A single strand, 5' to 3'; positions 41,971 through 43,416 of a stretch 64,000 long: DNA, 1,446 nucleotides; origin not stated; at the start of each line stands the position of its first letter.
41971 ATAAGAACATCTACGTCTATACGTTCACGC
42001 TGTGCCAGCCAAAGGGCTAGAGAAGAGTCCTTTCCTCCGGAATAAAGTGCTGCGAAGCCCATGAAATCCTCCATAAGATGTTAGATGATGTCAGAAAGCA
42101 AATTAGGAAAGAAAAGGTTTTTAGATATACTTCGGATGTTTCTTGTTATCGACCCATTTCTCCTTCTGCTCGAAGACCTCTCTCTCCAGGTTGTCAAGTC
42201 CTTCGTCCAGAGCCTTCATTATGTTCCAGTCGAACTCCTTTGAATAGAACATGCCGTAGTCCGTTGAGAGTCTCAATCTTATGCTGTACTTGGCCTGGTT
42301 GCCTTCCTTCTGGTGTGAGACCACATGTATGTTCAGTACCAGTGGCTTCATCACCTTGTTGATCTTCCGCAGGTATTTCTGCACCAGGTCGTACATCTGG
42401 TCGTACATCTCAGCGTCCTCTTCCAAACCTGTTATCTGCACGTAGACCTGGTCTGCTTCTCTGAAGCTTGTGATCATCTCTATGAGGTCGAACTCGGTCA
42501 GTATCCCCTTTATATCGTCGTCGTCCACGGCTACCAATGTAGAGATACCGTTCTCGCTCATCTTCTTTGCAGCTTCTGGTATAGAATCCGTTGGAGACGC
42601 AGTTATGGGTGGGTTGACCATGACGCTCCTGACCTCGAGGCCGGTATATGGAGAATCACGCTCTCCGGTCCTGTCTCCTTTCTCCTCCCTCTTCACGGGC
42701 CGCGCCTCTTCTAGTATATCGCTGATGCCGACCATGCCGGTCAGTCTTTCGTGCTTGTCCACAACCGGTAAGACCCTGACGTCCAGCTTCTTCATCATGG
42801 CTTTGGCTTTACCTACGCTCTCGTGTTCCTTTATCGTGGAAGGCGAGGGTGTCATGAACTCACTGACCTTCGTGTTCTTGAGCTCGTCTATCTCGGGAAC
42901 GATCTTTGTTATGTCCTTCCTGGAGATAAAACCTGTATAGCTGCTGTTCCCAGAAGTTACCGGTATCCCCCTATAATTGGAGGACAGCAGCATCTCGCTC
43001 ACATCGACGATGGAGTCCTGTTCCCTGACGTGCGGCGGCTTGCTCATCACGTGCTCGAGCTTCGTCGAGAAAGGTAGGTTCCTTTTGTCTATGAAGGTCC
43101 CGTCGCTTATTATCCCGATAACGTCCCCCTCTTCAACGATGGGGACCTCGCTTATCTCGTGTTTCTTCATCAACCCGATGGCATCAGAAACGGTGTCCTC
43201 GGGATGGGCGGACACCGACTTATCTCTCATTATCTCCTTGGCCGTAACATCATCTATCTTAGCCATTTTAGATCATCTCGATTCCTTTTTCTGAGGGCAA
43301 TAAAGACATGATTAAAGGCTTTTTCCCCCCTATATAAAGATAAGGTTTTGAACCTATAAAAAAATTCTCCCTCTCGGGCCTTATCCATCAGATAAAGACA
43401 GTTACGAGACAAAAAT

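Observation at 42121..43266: CBS-domain x4 fused to a ribosome hibernation factor (HPF/RaiA, S30AE)-like domain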

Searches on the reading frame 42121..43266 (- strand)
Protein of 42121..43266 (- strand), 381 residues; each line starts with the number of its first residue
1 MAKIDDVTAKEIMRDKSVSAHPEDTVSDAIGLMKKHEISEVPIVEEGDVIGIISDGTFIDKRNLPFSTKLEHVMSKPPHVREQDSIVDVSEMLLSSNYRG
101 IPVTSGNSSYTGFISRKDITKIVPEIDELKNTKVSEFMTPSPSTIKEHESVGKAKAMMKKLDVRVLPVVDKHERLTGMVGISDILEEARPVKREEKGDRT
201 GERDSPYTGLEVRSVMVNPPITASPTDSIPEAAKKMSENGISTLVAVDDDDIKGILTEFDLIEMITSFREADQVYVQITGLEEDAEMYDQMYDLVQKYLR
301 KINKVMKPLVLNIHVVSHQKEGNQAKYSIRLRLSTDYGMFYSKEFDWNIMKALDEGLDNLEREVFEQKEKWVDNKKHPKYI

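Call 3: search_protein_families(library=pfam, proteins=[window:42124-43266:-], max_evalue=10)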
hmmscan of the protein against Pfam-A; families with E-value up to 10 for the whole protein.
window:42124-43266:- (381 aa): 5 families
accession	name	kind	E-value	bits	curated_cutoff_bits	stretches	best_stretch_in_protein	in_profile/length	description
PF00571.33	CBS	-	7.4e-49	164.3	24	4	212-265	1-55/57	CBS domain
PF02482.25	Ribosomal_S30AE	-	0.00071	20.7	23.7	1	286-370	9-86/88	Sigma 54 modulation protein / S30EA ribosomal protein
PF07574.19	SMC_Nse1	-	0.00096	19.5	23.3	1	265-324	13-72/194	Nse1 non-SMC component of SMC5-6 complex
PF12698.13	ABC2_membrane_3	-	0.0068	16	31.6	1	221-322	58-155/347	ABC-2 family transporter protein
PF07943.18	PBP5_C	-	0.025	15.2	21.2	1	101-170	16-85/91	Penicillin-binding protein 5, C-terminal domain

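Call 4: search_protein_families(library=ncbifam, proteins=[window:42124-43266:-], max_evalue=10)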
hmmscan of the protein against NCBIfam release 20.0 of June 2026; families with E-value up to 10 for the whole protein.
window:42124-43266:- (381 aa): 31 families (the best 25 are shown)
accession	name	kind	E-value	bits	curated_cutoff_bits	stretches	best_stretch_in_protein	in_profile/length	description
NF041552.1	TF_PrdR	equivalog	1.8e-20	72.8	795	3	69-188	7-125/577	sigma-54 dependent transcriptional regulator PrdR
NF011443.0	PRK14869.1-5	equivalog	2e-17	62.8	335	4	131-186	68-123/546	putative manganese-dependent inorganic diphosphatase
NF038279.1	TF_CBS_SpxR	exception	7.6e-17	61.2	600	3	20-137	203-319/427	CBS-HotDog domain-containing transcription factor SpxR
TIGR01302.1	IMP_dehydrog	equivalog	1.3e-16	60.5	481.5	3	72-188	85-200/450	IMP dehydrogenase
NF011440.0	PRK14869.1-2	equivalog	1.3e-16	60.4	746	4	130-185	65-120/541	putative manganese-dependent inorganic diphosphatase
NF053603.1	HhpR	exception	1.1e-15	57.5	520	2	133-186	2-56/282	CBS domain-containing high hydrostatic pressure regulator HhpR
TIGR00393.1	kpsF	subfamily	2e-15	57.1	203.7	3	69-179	156-267/268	KpsF/GutQ family sugar-phosphate isomerase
NF053863.1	DS11_antiphage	equivalog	5.3e-15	55.3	260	3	70-187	78-191/305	CBS domain-containing anti-phage protein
NF011442.0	PRK14869.1-4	equivalog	4.7e-14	51.7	400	4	134-183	72-121/543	putative manganese-dependent inorganic diphosphatase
NF011447.0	PRK14869.2-3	equivalog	1.4e-13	50.3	522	4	210-276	68-135/540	putative manganese-dependent inorganic diphosphatase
NF041630.1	CBS_CbpB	equivalog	2.8e-13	50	125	2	80-188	24-135/143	cyclic-di-AMP-binding protein CbpB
NF011441.0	PRK14869.1-3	equivalog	8.8e-13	47.7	753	2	130-186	66-122/548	putative manganese-dependent inorganic diphosphatase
NF005869.0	PRK07807.1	equivalog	1.2e-12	47.6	549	3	4-120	86-201/479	GuaB1 family IMP dehydrogenase-related protein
TIGR01137.1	cysta_beta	equivalog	8.3e-12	44.5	510.25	3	6-119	337-452/457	cystathionine beta-synthase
NF052358.1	GMPRedGuaB1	equivalog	9.9e-11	41.4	675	3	3-119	85-200/479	GMP reductase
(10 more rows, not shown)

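Call 6: find_homologous_proteins(query=window:42124-43266:-)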
Query window:42124-43266:- (381 aa): 240 proteins with E <= 0.001 among 3392 candidates; the best 120 are listed.
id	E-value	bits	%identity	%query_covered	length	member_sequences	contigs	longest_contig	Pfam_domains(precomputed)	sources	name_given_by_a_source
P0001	7.2e-245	830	100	100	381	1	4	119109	PF00571.34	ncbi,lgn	-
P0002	3.4e-244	828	100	100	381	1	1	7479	PF00571.34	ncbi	-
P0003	2.4e-174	598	71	100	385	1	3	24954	PF00571.34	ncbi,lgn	ncbi:MAG: CBS domain-containing protein [Candidatus Natronoplasma sp.]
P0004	2.9e-170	584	69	100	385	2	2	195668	PF00571.34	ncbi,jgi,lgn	-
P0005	1.3e-167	576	67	100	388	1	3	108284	PF00571.34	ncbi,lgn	-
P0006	3.4e-164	565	65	100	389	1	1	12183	PF00571.34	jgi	-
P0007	3.5e-164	564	65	100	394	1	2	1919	PF00571.34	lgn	-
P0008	4.3e-164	564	66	100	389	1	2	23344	PF02482.26,PF00571.34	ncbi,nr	ncbi:MAG: CBS domain-containing protein [Candidatus Thermoplasmatota archaeon]|nr:CBS domain-contain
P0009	1.1e-163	563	66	100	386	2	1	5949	PF00571.34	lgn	-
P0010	1.4e-163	562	65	100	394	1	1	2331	PF00571.34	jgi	-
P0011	1.7e-163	562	65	100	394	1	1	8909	PF00571.34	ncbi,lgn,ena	-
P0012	9.3e-163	560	64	100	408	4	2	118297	PF00571.34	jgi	-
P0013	1.8e-162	559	66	100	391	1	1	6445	PF00571.34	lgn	-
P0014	2.6e-162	558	65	100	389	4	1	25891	PF00571.34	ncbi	-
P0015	3.5e-162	558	65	100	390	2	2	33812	PF00571.34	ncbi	ncbi:MAG: CBS domain-containing protein [Candidatus Natronoplasma sp.]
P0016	1.1e-161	556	65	99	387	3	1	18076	PF02482.26,PF00571.34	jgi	-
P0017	1.4e-161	556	64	100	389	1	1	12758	PF02482.26,PF00571.34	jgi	-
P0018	3.9e-161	554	64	100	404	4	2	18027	PF00571.34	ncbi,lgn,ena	-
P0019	1.2e-160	553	65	100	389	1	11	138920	PF00571.34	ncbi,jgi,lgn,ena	-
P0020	1.4e-160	553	64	100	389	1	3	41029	PF02482.26,PF00571.34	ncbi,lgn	ncbi:MAG: CBS domain-containing protein [Thermoplasmata archaeon]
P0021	2.8e-160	552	65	100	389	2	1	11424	PF00571.34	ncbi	-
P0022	2.8e-160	552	63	100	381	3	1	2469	PF00571.34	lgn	-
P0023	4.9e-160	551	63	100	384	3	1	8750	PF00571.34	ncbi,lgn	ncbi:MAG: CBS domain-containing protein [Thermoplasmatota archaeon]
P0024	6.4e-160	550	63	100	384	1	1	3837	PF00571.34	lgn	-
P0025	1.4e-159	549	63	100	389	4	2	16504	PF02482.26,PF00571.34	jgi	-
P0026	2.3e-159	549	63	100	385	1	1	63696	PF00571.34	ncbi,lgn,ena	-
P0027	4.5e-159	548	63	100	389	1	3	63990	PF02482.26,PF00571.34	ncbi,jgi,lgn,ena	-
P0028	3.6e-158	545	63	100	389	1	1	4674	PF02482.26,PF00571.34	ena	-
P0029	1.1e-157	543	64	100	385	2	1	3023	PF00571.34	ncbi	ncbi:MAG: CBS domain-containing protein [Thermoplasmatota archaeon]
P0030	1.5e-156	539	62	100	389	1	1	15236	PF02482.26,PF00571.34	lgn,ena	-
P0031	3.6e-156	538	61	100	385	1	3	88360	PF00571.34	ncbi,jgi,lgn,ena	-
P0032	1.0e-155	537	61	100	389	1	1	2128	PF02482.26,PF00571.34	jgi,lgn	-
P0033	1.7e-155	536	60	100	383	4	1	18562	PF00571.34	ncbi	ncbi:MAG: CBS domain-containing protein [Candidatus Saliniplasma sp.]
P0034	4.4e-155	535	63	100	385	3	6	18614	PF00571.34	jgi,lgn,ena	-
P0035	1.0e-154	533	63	100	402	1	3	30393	PF02482.26,PF00571.34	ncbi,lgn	-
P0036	3.6e-154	532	62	100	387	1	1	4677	PF02482.26,PF00571.34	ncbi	ncbi:MAG: CBS domain-containing protein [Candidatus Thermoplasmatota archaeon]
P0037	2.3e-153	529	61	100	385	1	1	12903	PF00571.34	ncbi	-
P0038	3.4e-153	528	60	100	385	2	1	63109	PF00571.34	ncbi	ncbi:MAG: CBS domain-containing protein [Thermoplasmatota archaeon]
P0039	3.4e-152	525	59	100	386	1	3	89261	PF00571.34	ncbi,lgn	ncbi:MAG: CBS domain-containing protein [Candidatus Saliniplasma sp.]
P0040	1.5e-151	523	62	100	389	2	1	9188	PF00571.34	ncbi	ncbi:MAG: CBS domain-containing protein [Thermoplasmatota archaeon]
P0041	2.2e-150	519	60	100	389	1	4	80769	PF00571.34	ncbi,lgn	-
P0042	3.1e-148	512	60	100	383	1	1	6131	PF00571.34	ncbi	-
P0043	3.0e-147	509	60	100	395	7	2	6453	PF00571.34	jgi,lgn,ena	-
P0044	6.1e-147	508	60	100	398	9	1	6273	PF00571.34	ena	-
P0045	7.1e-147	508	58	100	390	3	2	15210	PF00571.34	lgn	-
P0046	2.4e-146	506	61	100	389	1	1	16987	PF00571.34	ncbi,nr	ncbi:MAG: CBS domain-containing protein [Candidatus Thermoplasmatota archaeon]|nr:CBS domain-contain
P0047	2.6e-146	506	60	100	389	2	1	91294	PF00571.34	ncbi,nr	ncbi:MAG: CBS domain-containing protein [Candidatus Thermoplasmatota archaeon]|nr:CBS domain-contain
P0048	2.9e-145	502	60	100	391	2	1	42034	PF00571.34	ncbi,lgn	-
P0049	1.3e-144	500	59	100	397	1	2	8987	PF00571.34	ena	-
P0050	5.5e-144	498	59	100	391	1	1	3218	PF00571.34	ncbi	-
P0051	1.3e-143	497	59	100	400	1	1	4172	PF00571.34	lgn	-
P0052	1.4e-143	497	60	100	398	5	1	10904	PF00571.34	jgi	-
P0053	1.7e-143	496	59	100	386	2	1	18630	PF00571.34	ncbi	ncbi:MAG: CBS domain-containing protein [Thermoplasmata archaeon]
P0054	1.8e-143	496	59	100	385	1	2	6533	PF00571.34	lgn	-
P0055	3.6e-143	495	59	100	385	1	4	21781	PF00571.34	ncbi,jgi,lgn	-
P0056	6.4e-143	495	57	100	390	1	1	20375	PF00571.34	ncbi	ncbi:MAG: CBS domain-containing protein [Thermoplasmatota archaeon]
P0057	2.2e-142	493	60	100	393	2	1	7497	PF00571.34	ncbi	ncbi:MAG: CBS domain-containing protein [Candidatus Saliniplasma sp.]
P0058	2.9e-142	492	58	100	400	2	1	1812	PF00571.34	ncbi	-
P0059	1.2e-141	490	59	100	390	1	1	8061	PF00571.34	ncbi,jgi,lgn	-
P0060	3.5e-141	489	57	100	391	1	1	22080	PF00571.34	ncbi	-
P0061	5.2e-141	488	59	100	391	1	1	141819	PF02482.26,PF00571.34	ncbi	-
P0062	3.4e-138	479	55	100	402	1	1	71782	PF00571.34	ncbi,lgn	-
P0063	3.3e-137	476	57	100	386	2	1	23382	PF00571.34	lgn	-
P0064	8.3e-137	474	57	100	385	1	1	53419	PF00571.34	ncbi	ncbi:MAG: CBS domain-containing protein [Thermoplasmata archaeon]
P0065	1.2e-136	474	57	100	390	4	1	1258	PF00571.34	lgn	-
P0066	1.5e-136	474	57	100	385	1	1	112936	PF00571.34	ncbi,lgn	-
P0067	3.1e-136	473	58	97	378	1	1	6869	PF02482.26,PF00571.34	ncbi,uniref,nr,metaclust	ncbi:hypothetical protein AKJ56_01720 [candidate division MSBL1 archaeon SCGC-AAA382N08]|uniref:CBS 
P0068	1.6e-135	470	55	100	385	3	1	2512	PF00571.34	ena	-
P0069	3.9e-135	469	57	100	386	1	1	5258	PF00571.34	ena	-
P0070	2.0e-133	463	55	100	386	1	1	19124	PF00571.34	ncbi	-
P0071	3.7e-133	462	57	100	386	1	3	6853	PF00571.34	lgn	-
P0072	2.0e-132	460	55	100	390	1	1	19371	PF00571.34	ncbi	-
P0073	2.9e-131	456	55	100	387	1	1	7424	PF00571.34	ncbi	-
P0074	1.1e-130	454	55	100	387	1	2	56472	PF00571.34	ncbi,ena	-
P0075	2.0e-130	453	54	100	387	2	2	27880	PF00571.34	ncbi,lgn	-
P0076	1.1e-129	451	54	100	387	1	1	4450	PF00571.34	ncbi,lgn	-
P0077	4.3e-126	439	54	100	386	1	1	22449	PF00571.34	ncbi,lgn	-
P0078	5.9e-120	419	51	99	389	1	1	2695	PF00571.34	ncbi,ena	-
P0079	2.5e-118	414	50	99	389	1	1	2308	PF00571.34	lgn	-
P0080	4.0e-118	413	49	99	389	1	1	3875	PF00571.34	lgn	-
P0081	5.2e-114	399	48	97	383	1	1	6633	PF00571.34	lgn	-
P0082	3.3e-92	328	42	99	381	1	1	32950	PF00571.34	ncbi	ncbi:MAG: CBS domain-containing protein [Thermoplasmata archaeon]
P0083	3.7e-92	328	42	99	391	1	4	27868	PF00571.34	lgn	-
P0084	3.7e-92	328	40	99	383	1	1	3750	PF00571.34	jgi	-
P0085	6.6e-90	320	42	99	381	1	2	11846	PF00571.34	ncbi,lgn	ncbi:MAG: HPP family protein [Thermoplasmata archaeon]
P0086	1.4e-89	319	41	99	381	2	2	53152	PF00571.34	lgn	-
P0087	1.6e-89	319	47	80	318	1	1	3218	PF00571.34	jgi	jgi:CBS domain-containing protein/ribosome-associated translation inhibitor RaiA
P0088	1.0e-88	316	42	99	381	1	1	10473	PF00571.34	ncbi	-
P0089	1.0e-88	316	43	96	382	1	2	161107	PF00571.34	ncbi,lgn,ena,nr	ncbi:MAG: CBS domain-containing protein [Thermoplasmata archaeon]|nr:CBS domain-containing protein [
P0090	1.1e-88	316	43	96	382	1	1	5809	PF00571.34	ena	-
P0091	1.2e-88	316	42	99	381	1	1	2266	PF00571.34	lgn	-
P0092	1.4e-88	316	42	99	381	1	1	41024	PF00571.34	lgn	-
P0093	1.5e-88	316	42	99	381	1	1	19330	PF00571.34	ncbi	-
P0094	1.9e-88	315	42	99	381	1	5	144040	PF00571.34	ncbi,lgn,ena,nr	ncbi:MAG: CBS domain-containing protein [Thermoplasmata archaeon]|nr:CBS domain-containing protein [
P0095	2.1e-88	315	42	99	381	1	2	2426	PF00571.34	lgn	-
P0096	2.2e-88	315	42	99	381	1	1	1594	PF00571.34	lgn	-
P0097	2.4e-88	315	42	99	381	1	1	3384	PF00571.34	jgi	-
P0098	3.2e-88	315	42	99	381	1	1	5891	PF00571.34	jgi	-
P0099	4.1e-88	314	42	99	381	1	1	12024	PF00571.34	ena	-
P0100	4.9e-88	314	42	99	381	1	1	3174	PF00571.34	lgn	-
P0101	6.5e-88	314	42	99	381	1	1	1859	PF00571.34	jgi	jgi:CBS domain-containing protein/ribosome-associated translation inhibitor RaiA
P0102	6.9e-88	314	42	99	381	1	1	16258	PF00571.34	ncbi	-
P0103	7.3e-88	313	42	99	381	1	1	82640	PF00571.34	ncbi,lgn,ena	-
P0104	9.1e-88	313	42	99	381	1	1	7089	PF00571.34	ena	-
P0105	1.3e-87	313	42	99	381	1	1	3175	PF00571.34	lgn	-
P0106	7.8e-87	310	41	99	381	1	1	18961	PF00571.34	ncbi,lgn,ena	-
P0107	8.0e-87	310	42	99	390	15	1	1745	PF00571.34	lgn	-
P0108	1.6e-86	309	41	99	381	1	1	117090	PF00571.34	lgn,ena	-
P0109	2.3e-82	295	40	97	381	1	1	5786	PF00571.34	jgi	jgi:CBS domain-containing protein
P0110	5.2e-81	291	39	97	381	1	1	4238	PF00571.34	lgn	-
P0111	3.7e-80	288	39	97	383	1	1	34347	PF02482.26,PF00571.34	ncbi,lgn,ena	-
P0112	2.7e-79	285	56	64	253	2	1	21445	PF00571.34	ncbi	-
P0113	5.8e-79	284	37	97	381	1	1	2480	PF02482.26,PF00571.34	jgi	jgi:CBS domain-containing protein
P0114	1.1e-78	283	39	97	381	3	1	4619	PF02482.26,PF00571.34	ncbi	-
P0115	2.0e-76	276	38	98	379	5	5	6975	PF00571.34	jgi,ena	-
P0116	8.9e-75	270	40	91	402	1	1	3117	PF00571.34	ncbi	ncbi:MAG: CBS domain-containing protein [Candidatus Thermoplasmatota archaeon]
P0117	1.8e-74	269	35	98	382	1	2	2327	PF00571.34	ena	-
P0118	1.6e-72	263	39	100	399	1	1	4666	PF00571.34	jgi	-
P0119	2.2e-72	263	36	98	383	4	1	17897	PF00571.34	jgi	jgi:CBS domain-containing protein/ribosome-associated translation inhibitor RaiA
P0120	6.3e-72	261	37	98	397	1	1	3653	PF00571.34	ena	-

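Call 46: find_related_loci(query=window:42124-43266:-, collection=genome_contigs, flank=3000)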
Query window:42124-43266:- (381 aa) in genome_contigs; peptide patterns used: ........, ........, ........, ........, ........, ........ (x = any residue, [..] = any of these).
87 stretches matched a pattern; 9 encode a relative of the query (tblastn E <= 1e-3); 9 distinct loci.
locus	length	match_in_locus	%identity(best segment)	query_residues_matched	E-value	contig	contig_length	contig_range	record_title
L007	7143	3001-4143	67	1-380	5e-178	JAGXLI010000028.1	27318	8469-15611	MAG: Thermoplasmatota archaeon isolate GSL_GSL3510_12 NODE_181_length_27318_cov_10.0306, whole genome shotgun sequence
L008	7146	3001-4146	64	1-381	2e-174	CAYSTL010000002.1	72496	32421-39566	MAG TPA_asm: uncultured Thermoplasmata archaeon isolate ERP127260_co1_34 genome assembly, contig: NODE_59_length_72496_c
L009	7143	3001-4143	64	1-380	2e-165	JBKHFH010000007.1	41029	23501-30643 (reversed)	MAG: Thermoplasmata archaeon isolate D1M05_39 NODE_367_length_41029_cov_52.709621, whole genome shotgun sequence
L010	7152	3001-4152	59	1-381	1e-153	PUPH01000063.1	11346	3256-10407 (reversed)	MAG: Thermoplasmata archaeon isolate B1Sed10_107R1 B1-Sed10-C7818, whole genome shotgun sequence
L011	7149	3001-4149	59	1-380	2e-153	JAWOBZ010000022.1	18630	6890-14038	MAG: Thermoplasmata archaeon isolate BLK3-3.bin.4 k191_52173, whole genome shotgun sequence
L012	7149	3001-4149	57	1-380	6e-148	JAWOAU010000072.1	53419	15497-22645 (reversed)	MAG: Thermoplasmata archaeon isolate BLK2-2.bin.13 k191_2148325, whole genome shotgun sequence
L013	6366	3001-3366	33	63-184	6e-11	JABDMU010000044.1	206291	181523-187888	MAG: Flavobacteriaceae bacterium isolate SS_bin_109 k127_244088, whole genome shotgun sequence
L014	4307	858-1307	28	123-272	2e-10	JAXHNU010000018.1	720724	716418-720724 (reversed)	MAG: Saprospiraceae bacterium isolate Salar_de_Ascotan_water_MAG_AWA10 contig_1053_polypolish, whole genome shotgun sequ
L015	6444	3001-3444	45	9-265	1e-8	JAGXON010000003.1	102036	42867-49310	Candidatus Diapherotrites archaeon LH_S9 NODE_3_length_102036_cov_262.142566, whole genome shotgun sequence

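Call 59: list_cluster_members(proteins=[P0001, P0002])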
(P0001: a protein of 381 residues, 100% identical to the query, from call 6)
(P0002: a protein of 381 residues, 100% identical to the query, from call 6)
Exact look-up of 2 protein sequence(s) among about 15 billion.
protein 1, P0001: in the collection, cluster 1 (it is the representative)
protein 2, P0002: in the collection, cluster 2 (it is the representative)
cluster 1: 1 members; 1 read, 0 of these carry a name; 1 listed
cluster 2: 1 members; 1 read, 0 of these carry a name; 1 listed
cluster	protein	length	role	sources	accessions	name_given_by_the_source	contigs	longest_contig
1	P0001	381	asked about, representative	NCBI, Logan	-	-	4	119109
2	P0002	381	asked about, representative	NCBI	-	-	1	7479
